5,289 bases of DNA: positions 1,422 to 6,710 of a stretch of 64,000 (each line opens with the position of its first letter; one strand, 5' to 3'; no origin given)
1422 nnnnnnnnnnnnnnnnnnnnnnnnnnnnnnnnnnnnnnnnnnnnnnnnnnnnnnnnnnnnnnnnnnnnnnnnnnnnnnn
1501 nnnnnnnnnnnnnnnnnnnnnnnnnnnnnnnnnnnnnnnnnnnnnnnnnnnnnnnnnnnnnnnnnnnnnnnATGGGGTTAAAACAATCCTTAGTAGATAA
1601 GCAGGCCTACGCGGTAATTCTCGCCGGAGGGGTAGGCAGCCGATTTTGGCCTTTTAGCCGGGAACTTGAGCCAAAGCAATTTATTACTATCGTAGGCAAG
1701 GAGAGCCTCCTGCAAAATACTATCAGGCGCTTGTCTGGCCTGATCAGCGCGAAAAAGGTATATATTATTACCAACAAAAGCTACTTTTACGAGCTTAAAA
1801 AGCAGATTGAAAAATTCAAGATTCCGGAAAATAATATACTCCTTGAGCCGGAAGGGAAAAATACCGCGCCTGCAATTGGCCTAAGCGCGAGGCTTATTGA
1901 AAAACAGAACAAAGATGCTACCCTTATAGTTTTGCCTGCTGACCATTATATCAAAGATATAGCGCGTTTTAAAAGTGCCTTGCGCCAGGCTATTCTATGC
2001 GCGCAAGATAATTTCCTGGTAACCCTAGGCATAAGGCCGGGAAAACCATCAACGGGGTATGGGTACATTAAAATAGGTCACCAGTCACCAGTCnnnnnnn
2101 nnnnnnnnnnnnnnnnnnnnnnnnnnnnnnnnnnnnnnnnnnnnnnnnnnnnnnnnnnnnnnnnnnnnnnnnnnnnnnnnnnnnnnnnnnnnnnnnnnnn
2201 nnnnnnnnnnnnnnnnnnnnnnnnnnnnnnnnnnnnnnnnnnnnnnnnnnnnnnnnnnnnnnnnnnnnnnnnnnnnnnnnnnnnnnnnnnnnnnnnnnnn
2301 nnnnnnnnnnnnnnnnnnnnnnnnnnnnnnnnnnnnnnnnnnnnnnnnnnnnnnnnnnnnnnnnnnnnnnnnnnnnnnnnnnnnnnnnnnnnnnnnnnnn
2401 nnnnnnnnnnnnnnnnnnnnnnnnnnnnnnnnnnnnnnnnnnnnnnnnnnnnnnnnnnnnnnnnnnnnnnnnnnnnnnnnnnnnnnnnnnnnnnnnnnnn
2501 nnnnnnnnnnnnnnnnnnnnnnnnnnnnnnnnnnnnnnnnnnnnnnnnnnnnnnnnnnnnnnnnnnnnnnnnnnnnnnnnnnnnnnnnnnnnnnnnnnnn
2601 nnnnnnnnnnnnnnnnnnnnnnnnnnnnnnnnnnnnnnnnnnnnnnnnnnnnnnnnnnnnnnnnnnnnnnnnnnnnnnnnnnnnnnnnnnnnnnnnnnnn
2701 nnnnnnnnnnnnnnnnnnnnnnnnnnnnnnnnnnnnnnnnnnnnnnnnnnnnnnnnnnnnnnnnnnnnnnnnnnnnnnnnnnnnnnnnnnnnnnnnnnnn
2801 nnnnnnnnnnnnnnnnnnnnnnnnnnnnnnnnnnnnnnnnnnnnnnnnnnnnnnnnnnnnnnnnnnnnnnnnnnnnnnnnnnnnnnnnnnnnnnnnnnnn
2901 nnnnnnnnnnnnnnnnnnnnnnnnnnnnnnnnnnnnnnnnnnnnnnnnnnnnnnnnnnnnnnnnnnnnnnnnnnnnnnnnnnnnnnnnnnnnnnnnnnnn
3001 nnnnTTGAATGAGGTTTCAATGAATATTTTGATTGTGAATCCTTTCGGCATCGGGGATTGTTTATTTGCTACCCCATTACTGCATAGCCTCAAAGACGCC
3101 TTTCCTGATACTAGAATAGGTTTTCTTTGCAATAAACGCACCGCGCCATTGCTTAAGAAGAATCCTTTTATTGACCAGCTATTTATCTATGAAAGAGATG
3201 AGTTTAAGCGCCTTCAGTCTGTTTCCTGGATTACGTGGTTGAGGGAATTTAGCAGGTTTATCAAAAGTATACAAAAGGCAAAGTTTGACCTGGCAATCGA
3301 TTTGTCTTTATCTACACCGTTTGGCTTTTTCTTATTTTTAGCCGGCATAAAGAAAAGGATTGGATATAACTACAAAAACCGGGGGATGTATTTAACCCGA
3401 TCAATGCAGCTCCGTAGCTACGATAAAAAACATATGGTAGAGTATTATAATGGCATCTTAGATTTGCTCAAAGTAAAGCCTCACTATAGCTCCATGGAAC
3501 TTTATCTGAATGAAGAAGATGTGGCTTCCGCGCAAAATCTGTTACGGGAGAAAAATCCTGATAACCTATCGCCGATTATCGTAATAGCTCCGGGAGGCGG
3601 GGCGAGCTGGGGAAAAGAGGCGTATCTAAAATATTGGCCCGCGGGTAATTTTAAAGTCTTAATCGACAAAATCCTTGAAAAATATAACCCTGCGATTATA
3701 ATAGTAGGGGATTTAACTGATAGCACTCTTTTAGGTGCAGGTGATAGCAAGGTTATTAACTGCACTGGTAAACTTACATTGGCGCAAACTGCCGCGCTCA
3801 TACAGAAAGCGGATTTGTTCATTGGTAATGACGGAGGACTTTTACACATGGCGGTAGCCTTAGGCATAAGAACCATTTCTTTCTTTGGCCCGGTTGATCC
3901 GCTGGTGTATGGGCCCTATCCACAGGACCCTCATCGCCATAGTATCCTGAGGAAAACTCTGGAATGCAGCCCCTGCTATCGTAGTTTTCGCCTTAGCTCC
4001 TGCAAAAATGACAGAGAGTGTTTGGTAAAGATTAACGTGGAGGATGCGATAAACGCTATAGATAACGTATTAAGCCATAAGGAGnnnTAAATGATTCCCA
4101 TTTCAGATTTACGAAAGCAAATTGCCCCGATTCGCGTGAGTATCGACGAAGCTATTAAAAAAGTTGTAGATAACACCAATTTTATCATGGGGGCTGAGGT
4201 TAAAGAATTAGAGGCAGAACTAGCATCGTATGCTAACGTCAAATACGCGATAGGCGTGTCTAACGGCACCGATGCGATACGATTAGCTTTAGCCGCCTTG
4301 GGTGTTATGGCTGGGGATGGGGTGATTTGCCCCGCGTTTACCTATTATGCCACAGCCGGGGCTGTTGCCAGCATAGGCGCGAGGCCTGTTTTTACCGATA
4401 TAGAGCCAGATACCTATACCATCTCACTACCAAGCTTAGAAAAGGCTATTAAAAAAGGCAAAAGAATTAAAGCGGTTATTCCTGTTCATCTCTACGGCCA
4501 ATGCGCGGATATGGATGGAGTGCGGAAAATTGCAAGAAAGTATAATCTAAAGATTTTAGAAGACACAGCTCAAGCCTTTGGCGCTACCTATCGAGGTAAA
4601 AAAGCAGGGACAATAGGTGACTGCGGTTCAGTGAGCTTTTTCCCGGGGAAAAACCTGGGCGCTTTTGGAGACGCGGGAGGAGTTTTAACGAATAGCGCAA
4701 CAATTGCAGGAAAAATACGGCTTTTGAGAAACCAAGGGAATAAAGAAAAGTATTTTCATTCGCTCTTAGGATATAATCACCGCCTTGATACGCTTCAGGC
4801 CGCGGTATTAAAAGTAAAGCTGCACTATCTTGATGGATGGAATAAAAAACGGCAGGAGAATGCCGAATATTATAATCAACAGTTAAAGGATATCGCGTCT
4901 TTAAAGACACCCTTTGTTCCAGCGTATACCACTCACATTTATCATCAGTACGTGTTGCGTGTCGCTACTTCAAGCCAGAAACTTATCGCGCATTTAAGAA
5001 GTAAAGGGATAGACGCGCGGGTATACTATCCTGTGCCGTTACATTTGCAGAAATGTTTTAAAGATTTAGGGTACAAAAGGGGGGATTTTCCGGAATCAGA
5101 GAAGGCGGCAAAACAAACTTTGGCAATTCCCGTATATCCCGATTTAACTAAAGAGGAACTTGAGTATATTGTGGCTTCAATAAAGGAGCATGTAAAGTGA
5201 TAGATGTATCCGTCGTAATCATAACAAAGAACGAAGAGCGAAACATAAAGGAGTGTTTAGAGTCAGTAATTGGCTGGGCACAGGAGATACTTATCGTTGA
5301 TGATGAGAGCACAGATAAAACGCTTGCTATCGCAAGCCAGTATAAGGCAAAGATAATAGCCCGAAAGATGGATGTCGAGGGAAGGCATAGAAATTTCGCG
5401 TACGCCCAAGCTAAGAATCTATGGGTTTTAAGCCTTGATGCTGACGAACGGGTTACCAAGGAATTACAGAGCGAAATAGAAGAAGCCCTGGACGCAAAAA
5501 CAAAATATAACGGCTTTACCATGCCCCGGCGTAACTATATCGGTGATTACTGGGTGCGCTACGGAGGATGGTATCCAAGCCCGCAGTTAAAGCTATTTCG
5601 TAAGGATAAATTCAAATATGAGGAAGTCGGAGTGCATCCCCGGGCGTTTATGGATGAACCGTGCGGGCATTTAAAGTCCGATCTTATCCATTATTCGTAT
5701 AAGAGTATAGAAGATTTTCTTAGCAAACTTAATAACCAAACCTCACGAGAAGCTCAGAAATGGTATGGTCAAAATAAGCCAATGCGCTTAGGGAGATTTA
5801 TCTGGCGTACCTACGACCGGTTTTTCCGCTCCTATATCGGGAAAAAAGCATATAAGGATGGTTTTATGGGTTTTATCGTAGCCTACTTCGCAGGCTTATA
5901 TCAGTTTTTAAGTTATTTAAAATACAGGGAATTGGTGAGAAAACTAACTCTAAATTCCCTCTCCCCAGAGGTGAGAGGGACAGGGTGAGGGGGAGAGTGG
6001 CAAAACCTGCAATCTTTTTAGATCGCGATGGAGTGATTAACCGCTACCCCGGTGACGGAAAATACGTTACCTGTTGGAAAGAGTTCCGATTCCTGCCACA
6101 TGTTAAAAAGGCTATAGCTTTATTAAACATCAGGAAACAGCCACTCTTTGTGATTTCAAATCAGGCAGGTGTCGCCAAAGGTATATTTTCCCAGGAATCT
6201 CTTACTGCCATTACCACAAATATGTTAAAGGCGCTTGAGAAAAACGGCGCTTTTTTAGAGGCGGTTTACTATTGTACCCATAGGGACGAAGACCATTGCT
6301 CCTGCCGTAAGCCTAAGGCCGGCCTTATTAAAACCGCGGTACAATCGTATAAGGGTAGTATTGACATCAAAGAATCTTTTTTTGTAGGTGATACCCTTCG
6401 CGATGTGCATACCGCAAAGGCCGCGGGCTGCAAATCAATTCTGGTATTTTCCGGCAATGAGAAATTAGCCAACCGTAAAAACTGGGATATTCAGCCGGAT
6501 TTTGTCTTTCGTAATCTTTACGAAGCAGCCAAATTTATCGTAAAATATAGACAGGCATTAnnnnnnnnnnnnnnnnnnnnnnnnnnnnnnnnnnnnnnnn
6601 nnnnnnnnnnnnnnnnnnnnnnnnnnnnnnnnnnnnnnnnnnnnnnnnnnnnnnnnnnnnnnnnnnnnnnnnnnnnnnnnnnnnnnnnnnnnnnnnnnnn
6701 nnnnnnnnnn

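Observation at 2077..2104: Heptanucleotide tandem repeat (GTCACCA)x4 inside the ManC-like GDP-mannose gene: candidate slipped-strand phase-variation switch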

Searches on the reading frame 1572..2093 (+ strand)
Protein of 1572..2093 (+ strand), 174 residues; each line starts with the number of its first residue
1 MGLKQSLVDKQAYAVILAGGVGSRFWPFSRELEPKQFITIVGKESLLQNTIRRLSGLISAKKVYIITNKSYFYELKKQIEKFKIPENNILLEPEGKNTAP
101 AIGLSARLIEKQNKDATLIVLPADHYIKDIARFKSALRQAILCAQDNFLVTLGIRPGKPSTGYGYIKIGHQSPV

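Call 19: list_cluster_members(proteins=[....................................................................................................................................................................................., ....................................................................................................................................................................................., window:1572-2093:+, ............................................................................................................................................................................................, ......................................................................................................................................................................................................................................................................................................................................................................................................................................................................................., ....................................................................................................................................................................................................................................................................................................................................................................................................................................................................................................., window:1572-3005:+])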
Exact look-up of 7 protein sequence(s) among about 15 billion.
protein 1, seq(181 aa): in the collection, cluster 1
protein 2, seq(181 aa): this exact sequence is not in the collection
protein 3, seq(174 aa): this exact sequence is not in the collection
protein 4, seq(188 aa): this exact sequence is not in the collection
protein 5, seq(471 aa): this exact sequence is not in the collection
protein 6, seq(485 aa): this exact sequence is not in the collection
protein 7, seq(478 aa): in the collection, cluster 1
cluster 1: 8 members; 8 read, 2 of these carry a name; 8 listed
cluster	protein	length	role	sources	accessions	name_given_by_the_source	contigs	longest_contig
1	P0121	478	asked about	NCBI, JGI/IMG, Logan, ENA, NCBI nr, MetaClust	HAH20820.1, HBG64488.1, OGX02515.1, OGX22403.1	MAG: mannose-1-phosphate guanylyltransferase/mannose-6-phosphate isomerase [Omnitrophica ... | status=active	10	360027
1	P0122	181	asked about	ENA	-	-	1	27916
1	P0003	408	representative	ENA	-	-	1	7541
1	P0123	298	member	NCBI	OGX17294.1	MAG: hypothetical protein A2Y01_06395, partial [Omnitrophica WOR_2 bacterium GWC2_44_8]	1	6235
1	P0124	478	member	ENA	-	-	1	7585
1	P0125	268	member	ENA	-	-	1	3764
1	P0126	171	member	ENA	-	-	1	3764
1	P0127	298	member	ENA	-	-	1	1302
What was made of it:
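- On Simple-sequence-repeat (slipped-strand) phase-variable gene / contingency locus: Only the 4 to 3 state was seen, and the +1 allele is absent from the collection (call 19).
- An exact-sequence look-up found the predicted 3-unit truncated protein (P0122, call 19). The +1, ±2 and ±3 alleles are absent from the collection (call 19).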

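Call 24: find_encoding_contigs(protein=P0122, flank=4000, max_places=10)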
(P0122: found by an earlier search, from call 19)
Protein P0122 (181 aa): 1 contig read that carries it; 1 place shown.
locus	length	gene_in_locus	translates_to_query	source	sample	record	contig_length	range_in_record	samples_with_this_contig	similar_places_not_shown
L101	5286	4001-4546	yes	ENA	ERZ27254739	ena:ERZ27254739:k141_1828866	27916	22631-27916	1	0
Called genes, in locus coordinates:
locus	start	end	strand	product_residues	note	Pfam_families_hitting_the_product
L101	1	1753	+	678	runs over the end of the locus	PF13231:PMT_2 (weak)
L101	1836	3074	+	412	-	PF04932:Wzy_C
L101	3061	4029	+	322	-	PF01075:Glyco_transf_9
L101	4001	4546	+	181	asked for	PF00483:NTP_transferase, PF12804:NTP_transf_3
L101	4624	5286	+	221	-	?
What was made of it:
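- The 3-unit allele is known from a single contig, which ends 740 nt after the array (call 24).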

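Call 28: find_encoding_contigs(protein=P0126, flank=3000, max_places=5)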
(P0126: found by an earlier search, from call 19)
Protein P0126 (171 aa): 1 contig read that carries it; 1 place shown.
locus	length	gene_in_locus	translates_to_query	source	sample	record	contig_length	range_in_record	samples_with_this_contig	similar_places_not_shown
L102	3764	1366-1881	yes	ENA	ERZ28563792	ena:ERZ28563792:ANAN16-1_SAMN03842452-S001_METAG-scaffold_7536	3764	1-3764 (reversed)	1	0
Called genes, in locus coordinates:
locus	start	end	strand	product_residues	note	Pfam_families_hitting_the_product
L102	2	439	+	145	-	?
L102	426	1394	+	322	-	PF01075:Glyco_transf_9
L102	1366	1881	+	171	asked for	PF00483:NTP_transferase, PF12804:NTP_transf_3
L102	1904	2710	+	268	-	PF22640:ManC_GMP_beta-helix, PF01050:MannoseP_isomer, PF07883:Cupin_2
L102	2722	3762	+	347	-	?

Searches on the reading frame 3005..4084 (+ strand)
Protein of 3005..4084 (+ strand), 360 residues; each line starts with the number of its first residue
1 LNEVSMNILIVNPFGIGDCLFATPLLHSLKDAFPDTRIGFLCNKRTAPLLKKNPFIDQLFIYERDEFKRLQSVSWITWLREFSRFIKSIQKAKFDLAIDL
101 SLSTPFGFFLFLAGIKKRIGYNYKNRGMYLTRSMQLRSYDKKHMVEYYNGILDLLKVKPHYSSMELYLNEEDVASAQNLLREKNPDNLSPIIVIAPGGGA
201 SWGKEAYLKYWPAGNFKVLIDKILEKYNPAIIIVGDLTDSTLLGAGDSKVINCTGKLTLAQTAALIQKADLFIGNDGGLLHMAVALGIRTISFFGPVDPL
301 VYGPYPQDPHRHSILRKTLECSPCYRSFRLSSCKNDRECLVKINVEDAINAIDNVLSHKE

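Call 4: search_protein_families(library=pfam, proteins=[window:3005-4084:+])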
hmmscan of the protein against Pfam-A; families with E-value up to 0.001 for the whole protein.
window:3005-4084:+ (360 aa): 1 family
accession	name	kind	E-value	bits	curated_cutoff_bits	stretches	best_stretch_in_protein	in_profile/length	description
PF01075.23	Glyco_transf_9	-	3.3e-28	99.1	22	1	84-326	3-238/247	Glycosyltransferase family 9 (heptosyltransferase)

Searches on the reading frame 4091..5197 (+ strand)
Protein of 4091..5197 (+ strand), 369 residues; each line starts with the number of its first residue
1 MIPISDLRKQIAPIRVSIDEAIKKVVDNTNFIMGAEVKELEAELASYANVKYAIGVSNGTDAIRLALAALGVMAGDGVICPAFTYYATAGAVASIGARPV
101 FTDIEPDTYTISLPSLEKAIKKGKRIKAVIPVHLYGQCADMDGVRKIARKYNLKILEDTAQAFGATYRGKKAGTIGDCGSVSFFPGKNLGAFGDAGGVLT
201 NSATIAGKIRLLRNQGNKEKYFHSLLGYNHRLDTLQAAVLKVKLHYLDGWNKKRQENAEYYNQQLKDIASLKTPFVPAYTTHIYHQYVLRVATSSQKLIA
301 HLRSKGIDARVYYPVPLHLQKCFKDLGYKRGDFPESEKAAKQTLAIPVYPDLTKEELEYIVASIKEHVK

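Call 4: search_protein_families(library=pfam, proteins=[window:4091-5197:+])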
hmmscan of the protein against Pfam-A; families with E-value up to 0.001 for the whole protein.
window:4091-5197:+ (369 aa): 3 families
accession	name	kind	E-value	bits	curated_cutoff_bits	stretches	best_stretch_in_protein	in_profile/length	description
PF01041.23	DegT_DnrJ_EryC1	-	8.1e-116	387.6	19.8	1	17-364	6-359/360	DegT/DnrJ/EryC1/StrS aminotransferase family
PF00155.27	Aminotran_1_2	-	2.4e-09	37.3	19.7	1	35-169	41-194/361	Aminotransferase class I and II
PF01212.27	Beta_elim_lyase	-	1.6e-06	28.2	27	1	36-214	33-225/288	Beta-eliminating lyase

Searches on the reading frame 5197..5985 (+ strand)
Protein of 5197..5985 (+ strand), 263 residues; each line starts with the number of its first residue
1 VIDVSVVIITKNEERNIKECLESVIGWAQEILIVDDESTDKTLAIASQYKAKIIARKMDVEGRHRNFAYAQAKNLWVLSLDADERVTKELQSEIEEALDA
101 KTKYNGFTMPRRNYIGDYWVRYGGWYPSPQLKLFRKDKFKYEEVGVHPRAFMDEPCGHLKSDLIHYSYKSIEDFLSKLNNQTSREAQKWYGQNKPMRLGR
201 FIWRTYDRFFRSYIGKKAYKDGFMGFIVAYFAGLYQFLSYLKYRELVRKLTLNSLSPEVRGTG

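Call 50: search_protein_families(library=pfam, proteins=[window:5197-5985:+], max_evalue=0.00001)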
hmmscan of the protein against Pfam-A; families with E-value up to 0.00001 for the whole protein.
window:5197-5985:+ (263 aa): 2 families
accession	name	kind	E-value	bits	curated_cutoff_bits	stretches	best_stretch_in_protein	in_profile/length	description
PF00535.33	Glycos_transf_2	-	3.5e-20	73.1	23.3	1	5-139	1-147/168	Glycosyl transferase family 2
PF13704.12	Glyco_tranf_2_4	-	4.9e-06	27.4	27.5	1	11-89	1-87/98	Glycosyl transferase family 2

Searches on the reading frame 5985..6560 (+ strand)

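Call 50: search_protein_families(library=pfam, proteins=[window:5985-6560:+], max_evalue=0.00001)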
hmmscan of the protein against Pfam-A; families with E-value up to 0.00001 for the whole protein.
window:5985-6560:+ (192 aa): 3 families
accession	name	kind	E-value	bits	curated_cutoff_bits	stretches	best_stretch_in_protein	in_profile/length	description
PF13242.12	Hydrolase_like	-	2.4e-15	56.6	22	1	107-181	2-75/75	HAD-hyrolase-like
PF08645.17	PNK3P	-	3.9e-10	40.1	22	1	32-137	25-126/161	Polynucleotide kinase 3 phosphatase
PF13419.12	HAD_2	-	7.6e-08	33.1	23.8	1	62-154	95-178/178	Haloacid dehalogenase-like hydrolase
